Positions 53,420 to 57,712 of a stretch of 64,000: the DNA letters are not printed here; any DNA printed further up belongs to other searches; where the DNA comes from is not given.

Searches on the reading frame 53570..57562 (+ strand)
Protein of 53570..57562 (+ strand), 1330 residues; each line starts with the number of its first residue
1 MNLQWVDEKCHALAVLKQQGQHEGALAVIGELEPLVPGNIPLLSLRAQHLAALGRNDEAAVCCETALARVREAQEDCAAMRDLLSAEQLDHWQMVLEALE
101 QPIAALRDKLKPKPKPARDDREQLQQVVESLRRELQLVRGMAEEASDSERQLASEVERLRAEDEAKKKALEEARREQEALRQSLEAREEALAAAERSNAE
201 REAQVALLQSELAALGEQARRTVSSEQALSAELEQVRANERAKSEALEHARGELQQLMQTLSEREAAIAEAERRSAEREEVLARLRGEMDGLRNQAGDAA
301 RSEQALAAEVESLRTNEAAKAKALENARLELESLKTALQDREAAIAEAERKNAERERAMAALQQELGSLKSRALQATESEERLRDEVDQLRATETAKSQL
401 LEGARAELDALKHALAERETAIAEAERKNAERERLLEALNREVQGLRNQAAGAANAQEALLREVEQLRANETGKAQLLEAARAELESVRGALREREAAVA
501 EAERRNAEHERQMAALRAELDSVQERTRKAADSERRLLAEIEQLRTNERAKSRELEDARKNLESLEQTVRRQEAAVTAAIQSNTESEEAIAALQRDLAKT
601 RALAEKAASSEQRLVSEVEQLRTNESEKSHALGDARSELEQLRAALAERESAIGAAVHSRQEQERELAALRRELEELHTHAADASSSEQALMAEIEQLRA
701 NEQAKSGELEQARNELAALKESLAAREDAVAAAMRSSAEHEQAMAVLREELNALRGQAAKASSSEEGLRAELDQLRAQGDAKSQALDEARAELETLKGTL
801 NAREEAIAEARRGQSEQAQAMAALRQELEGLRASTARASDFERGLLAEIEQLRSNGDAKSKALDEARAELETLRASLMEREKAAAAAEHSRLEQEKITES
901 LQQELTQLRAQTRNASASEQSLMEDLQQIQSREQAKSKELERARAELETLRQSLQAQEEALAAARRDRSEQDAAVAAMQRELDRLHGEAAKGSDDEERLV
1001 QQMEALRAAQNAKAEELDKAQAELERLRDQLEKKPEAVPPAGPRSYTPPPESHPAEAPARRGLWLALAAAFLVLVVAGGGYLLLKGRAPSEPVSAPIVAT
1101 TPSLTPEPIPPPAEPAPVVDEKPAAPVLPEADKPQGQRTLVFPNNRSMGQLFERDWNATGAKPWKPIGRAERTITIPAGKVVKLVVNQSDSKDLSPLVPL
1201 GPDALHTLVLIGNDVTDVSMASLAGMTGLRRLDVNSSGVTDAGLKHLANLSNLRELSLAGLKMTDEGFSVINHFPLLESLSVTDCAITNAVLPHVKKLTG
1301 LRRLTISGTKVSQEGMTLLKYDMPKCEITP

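Call 54: search_protein_families(library=pfam, proteins=[window:53570-57562:+], max_evalue=0.00001)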
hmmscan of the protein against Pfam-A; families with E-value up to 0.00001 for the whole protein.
window:53570-57562:+ (1330 aa): 1 family
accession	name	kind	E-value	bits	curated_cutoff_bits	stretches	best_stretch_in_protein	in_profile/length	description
PF12799.13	LRR_4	-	9.7e-07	29.3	27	0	1205-1242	3-39/44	Leucine Rich repeats (2 copies)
